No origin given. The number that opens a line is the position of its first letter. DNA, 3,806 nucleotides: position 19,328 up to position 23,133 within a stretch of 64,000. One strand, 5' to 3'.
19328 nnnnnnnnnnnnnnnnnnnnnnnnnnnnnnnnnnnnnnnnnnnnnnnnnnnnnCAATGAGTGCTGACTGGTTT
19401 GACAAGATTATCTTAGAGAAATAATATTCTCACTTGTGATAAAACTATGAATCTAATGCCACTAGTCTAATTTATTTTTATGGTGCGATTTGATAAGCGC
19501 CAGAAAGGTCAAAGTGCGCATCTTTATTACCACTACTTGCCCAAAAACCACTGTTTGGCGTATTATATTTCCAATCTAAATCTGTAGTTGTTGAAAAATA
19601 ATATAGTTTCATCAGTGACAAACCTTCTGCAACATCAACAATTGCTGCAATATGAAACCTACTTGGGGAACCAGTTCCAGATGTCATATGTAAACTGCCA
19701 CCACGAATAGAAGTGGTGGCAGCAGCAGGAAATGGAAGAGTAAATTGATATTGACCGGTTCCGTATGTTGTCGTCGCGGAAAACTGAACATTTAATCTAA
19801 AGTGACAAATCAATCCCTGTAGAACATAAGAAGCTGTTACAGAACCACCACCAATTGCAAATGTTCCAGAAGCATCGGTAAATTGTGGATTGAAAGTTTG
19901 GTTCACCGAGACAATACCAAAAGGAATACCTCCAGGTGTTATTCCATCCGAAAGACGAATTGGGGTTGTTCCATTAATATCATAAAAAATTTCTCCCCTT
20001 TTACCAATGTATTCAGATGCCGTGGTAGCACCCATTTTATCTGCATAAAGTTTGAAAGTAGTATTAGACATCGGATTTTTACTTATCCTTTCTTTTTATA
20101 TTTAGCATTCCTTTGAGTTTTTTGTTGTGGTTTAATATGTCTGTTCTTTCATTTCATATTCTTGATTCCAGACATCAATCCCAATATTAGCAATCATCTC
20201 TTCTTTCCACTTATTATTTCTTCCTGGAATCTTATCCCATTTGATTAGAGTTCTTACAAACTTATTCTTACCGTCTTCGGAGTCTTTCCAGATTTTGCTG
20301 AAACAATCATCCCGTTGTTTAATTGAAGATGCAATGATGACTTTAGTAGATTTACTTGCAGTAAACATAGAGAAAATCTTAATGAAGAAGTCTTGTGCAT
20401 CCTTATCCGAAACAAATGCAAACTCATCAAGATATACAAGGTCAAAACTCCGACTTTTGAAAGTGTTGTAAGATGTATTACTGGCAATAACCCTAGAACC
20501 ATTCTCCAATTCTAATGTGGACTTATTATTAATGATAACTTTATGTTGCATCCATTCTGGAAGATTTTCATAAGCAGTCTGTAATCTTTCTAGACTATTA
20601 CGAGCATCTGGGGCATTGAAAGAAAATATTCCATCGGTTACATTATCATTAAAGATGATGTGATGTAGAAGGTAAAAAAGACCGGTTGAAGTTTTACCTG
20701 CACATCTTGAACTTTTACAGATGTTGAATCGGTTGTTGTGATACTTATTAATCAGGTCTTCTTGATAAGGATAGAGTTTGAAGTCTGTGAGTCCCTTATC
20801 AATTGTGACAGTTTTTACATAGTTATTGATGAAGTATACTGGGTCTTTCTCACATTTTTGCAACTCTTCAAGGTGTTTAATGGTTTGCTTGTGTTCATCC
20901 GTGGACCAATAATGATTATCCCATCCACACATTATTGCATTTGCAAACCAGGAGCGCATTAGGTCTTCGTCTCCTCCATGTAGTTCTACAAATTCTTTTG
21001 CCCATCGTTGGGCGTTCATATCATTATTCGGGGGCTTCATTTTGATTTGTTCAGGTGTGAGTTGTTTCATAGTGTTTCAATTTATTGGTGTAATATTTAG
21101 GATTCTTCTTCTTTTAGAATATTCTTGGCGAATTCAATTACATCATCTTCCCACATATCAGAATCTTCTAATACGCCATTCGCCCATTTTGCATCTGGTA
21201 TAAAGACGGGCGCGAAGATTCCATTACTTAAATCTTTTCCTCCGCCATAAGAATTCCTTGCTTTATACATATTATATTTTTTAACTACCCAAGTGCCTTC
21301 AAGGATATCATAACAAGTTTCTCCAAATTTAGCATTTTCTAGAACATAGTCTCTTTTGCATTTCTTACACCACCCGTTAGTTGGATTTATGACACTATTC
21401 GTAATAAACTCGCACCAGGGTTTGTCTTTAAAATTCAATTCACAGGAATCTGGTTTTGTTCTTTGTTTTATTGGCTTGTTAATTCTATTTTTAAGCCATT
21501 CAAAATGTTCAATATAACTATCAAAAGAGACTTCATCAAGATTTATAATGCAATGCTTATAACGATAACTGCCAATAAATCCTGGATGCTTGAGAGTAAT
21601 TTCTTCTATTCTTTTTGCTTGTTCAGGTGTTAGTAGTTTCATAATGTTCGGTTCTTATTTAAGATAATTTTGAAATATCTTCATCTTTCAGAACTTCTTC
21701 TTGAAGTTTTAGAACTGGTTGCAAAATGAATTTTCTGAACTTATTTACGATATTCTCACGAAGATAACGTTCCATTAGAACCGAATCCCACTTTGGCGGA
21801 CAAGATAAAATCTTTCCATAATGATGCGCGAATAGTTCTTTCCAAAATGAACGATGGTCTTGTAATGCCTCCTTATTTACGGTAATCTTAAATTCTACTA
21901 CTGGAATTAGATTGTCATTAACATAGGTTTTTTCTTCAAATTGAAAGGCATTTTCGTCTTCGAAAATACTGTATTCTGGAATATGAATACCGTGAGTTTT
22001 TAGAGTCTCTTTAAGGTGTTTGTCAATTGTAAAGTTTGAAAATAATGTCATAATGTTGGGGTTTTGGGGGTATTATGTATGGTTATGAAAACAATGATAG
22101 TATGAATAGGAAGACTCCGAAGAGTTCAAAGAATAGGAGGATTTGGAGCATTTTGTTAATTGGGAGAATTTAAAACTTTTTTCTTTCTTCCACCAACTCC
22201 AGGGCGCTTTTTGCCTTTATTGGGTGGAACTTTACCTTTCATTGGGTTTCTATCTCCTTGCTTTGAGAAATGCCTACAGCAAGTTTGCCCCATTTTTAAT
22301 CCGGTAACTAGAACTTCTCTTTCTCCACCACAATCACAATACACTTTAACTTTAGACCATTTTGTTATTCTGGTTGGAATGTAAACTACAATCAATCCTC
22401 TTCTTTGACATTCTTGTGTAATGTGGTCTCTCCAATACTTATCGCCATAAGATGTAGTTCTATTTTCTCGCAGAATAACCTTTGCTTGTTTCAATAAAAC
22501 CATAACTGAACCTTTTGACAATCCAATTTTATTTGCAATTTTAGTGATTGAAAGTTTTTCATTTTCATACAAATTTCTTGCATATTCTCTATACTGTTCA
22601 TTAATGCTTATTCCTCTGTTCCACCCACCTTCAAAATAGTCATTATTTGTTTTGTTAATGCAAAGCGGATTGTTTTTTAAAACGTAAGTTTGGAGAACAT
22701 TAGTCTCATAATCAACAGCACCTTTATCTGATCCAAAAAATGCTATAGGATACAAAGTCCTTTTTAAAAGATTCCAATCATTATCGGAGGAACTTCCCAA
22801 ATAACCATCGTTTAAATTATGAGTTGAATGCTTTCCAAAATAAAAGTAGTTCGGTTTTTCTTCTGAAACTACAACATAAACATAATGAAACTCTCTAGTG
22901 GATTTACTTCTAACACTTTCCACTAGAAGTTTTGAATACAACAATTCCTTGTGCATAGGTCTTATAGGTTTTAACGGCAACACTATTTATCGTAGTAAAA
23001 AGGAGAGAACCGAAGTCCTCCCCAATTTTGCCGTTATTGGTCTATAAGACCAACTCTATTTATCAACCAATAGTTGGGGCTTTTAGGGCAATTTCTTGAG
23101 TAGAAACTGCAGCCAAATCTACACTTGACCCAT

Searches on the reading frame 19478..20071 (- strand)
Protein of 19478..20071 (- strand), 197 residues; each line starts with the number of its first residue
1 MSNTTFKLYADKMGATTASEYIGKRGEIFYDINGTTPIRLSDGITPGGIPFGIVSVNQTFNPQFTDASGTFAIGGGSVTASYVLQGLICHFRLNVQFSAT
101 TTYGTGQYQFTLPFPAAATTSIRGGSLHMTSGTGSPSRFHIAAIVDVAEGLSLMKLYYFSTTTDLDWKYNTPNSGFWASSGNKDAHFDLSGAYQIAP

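Call 57: search_protein_families(library=ncbifam, proteins=[window:19478-20071:-], max_evalue=0.1)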
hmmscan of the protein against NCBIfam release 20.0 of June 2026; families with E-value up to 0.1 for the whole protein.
window:19478-20071:- (197 aa): 0 families

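Call 100: search_protein_families(library=phrogs, proteins=[window:19478-20071:-], max_evalue=0.00001)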
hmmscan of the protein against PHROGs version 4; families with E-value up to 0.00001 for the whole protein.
window:19478-20071:- (197 aa): 2 families
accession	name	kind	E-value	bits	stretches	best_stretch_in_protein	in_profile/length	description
phrog_36222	-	unknown function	2.2e-10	41.2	1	2-74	4-77/350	-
phrog_13144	-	unknown function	4.1e-09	36.7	1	57-123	336-404/464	-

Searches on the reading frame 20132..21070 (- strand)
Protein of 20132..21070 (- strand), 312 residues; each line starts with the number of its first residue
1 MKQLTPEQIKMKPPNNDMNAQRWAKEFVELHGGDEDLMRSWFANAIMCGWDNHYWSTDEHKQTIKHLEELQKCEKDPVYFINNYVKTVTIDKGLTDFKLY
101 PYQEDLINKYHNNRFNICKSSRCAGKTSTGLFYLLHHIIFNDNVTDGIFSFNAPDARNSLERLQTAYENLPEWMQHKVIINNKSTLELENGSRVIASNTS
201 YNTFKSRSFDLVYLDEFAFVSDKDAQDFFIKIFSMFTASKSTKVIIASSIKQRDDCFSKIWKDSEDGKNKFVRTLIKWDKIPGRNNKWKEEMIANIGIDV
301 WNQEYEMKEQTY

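Call 17: search_protein_families(library=pfam, proteins=[window:20132-21070:-], max_evalue=0.01)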
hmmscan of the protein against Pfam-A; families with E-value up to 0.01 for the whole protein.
window:20132-21070:- (312 aa): 1 family
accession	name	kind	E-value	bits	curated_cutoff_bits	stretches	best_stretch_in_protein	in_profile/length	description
PF03237.21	Terminase_6N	-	6.5e-09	36.2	22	1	120-305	4-196/215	Terminase large subunit, T4likevirus-type, N-terminal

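Call 18: search_protein_families(library=phrogs, proteins=[window:20132-21070:-], max_evalue=0.001)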
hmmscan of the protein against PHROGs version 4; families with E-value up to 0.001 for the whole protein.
window:20132-21070:- (312 aa): 5 families
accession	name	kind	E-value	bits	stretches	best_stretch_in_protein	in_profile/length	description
phrog_5989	-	head and packaging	2.6e-48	165.9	1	62-306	106-331/347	terminase large subunit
phrog_2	-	head and packaging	1e-25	91.6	1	18-306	231-451/807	terminase large subunit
phrog_36964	-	head and packaging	2.5e-24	86.4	2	131-312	439-633/890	terminase large subunit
phrog_7579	-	head and packaging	4e-07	30.5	1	114-281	18-178/239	terminase large subunit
phrog_26724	-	unknown function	1.9e-06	28.6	1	75-220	11-152/192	-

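Call 57: search_protein_families(library=ncbifam, proteins=[window:20132-21070:-], max_evalue=0.1)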
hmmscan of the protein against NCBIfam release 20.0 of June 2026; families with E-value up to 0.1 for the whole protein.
window:20132-21070:- (312 aa): 0 families

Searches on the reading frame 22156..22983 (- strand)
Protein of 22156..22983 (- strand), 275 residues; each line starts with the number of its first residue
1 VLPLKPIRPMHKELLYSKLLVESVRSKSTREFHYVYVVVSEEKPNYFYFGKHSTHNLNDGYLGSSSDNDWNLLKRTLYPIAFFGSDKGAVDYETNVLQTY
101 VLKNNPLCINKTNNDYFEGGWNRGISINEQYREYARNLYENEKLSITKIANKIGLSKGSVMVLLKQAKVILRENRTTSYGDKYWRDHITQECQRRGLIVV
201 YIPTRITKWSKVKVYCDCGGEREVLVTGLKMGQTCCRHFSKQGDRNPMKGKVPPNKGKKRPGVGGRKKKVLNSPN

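Call 17: search_protein_families(library=pfam, proteins=[window:22156-22983:-], max_evalue=0.01)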
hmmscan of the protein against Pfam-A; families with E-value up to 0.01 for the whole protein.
window:22156-22983:- (275 aa): 1 family
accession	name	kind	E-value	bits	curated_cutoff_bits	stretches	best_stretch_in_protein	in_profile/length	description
PF13412.12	HTH_24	-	0.0071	16.3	21.9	0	138-165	12-39/48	Winged helix-turn-helix DNA-binding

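Call 18: search_protein_families(library=phrogs, proteins=[window:22156-22983:-], max_evalue=0.001)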
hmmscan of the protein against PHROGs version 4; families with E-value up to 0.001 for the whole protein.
window:22156-22983:- (275 aa): 2 families
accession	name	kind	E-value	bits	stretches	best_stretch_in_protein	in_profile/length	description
phrog_314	-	DNA, RNA and nucleotide metabolism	0.00014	22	1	30-263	176-332/574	homing endonuclease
phrog_7545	-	DNA, RNA and nucleotide metabolism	0.00048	21.4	1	135-205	10-76/160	HNH endonuclease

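Call 57: search_protein_families(library=ncbifam, proteins=[window:22156-22983:-], max_evalue=0.1)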
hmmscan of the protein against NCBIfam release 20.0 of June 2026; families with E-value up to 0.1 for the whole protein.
window:22156-22983:- (275 aa): 4 families
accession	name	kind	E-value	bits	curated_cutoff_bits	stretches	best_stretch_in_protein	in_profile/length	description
NF040595.1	HTH_Cbp1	equivalog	0.0008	19.3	140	1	129-177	2-49/135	CRISPR DNA repeat-binding protein Cbp1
NF045758.2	YlxM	equivalog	0.044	13.9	80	1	137-173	26-62/72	YlxM family DNA-binding protein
NF006930.0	PRK09415.1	subfamily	0.05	13.4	198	1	125-173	126-173/179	RNA polymerase factor sigma C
TIGR02937.1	sigma70-ECF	superfamily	0.06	13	42.9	1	127-173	118-163/165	sigma-70 family RNA polymerase sigma factor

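Call 59: find_homologous_proteins(query=window:22156-22983:-, max_evalue=0.001)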
Query window:22156-22983:- (275 aa): 42 proteins with E <= 0.001 among 626 candidates.
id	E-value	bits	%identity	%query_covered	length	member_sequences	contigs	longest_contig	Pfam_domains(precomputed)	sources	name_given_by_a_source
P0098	1.1e-158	545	89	97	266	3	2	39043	-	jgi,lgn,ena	jgi:hypothetical protein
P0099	5.1e-152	523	85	95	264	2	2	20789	-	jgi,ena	jgi:hypothetical protein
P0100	5.4e-148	510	84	95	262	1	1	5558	-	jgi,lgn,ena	jgi:predicted HTH domain antitoxin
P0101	4.1e-146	503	83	95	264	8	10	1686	-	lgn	-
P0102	5.9e-144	496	80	97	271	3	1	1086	-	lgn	-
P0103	1.5e-142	492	83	91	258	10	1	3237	-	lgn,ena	-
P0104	2.3e-140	485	84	91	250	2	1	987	-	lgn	-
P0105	2.1e-139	481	82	90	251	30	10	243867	-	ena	-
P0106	1.7e-138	478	78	96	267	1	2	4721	-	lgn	-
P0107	7.3e-138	476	83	91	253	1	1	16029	-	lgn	-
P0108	2.9e-137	474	77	92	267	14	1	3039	-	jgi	jgi:hypothetical protein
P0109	1.8e-136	472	78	91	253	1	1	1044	-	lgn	-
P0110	9.0e-136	469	80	91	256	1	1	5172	-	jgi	jgi:hypothetical protein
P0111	1.5e-135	469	79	91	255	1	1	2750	-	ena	-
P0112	6.4e-135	467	80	91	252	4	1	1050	-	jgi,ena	-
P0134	3.4e-110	386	69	91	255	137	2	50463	-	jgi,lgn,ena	jgi:hypothetical protein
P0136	9.3e-107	374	65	90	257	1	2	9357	-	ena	-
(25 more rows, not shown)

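Call 61: find_encoding_contigs(protein=P0105, flank=5000, max_places=3)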
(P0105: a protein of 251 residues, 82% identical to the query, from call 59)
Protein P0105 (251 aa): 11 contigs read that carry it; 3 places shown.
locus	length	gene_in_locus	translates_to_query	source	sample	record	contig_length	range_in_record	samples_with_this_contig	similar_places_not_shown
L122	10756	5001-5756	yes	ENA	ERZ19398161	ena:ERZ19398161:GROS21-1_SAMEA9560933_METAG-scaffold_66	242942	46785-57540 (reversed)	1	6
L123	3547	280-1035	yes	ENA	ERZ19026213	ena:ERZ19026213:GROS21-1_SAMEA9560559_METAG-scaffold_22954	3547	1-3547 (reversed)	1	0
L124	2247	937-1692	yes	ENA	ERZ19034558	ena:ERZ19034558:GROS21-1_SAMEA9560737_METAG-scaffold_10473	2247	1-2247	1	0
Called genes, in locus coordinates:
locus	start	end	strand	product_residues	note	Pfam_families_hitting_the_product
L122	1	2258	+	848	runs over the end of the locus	-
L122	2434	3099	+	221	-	PF00124:Photo_RC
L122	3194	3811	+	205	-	-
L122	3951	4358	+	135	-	PF00124:Photo_RC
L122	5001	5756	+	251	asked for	-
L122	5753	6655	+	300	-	-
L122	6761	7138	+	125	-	-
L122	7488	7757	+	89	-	-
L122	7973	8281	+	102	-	-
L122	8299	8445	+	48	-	-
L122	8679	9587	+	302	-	-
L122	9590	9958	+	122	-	PF01844:HNH (weak), PF14279:HNH_5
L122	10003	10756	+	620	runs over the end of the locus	-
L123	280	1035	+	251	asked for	-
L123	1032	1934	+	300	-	-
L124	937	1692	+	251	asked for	-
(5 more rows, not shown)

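Call 73: find_encoding_contigs(protein=P0134, flank=3500, max_places=2)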
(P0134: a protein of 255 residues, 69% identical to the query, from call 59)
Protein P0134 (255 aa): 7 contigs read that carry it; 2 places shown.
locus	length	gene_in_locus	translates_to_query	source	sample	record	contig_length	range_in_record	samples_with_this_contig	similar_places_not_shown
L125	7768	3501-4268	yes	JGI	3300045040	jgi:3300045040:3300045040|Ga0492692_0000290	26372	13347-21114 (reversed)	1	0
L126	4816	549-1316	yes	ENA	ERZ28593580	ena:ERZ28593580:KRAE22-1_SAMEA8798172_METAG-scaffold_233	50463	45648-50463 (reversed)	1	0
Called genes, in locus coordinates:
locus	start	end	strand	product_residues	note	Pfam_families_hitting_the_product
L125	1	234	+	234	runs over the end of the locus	PF13529:Peptidase_C39_2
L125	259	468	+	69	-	-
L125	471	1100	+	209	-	PF00959:Phage_lysozyme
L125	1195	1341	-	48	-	-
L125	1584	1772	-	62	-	-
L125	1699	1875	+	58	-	PF00124:Photo_RC (weak)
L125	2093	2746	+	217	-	PF00124:Photo_RC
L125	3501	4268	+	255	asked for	-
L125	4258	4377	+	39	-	-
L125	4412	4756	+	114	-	-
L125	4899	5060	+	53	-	-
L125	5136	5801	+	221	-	PF00923:TAL_FSA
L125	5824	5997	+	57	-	-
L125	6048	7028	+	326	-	PF03446:NAD_binding_2, PF00393:6PGD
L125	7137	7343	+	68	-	PF24225:DUF7441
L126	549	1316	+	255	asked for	-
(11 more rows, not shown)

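Call 74: find_encoding_contigs(protein=P0136, flank=3500, max_places=2)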
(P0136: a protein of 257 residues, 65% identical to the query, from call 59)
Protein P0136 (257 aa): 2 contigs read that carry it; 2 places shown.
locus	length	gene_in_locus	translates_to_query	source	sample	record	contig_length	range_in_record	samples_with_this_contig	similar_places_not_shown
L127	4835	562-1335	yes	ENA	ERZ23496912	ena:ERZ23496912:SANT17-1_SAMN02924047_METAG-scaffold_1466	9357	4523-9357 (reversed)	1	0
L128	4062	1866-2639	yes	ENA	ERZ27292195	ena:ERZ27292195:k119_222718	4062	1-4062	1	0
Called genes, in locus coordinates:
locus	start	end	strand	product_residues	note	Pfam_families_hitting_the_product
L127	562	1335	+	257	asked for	-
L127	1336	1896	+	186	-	PF18306:LDcluster4, PF03641:Lysine_decarbox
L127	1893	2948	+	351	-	-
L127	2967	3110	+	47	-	-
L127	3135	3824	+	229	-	PF13385:Laminin_G_3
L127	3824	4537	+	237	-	PF13385:Laminin_G_3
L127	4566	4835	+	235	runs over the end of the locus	PF13385:Laminin_G_3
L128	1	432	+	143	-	?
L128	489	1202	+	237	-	PF00124:Photo_RC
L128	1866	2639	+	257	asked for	-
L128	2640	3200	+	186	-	PF18306:LDcluster4, PF03641:Lysine_decarbox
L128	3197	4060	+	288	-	?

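Call 75: find_encoding_contigs(protein=P0099, flank=3500, max_places=2)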
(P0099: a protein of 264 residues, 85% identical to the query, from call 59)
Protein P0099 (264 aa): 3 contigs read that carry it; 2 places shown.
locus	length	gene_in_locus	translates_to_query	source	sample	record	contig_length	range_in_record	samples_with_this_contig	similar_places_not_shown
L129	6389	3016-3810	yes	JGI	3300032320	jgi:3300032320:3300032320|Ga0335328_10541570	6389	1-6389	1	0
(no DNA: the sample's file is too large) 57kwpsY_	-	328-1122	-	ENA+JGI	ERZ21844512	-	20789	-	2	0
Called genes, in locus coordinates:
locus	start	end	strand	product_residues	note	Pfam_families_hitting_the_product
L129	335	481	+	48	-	PF00124:Photo_RC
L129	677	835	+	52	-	PF00124:Photo_RC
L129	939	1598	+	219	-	-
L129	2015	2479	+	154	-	PF00124:Photo_RC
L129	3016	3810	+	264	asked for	-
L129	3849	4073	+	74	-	-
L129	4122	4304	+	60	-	-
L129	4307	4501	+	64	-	-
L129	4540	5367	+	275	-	PF03237:Terminase_6N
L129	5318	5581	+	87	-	-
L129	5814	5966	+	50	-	-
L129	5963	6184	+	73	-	-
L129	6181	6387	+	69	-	?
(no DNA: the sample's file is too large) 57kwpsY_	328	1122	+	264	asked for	-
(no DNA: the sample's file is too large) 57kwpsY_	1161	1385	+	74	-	-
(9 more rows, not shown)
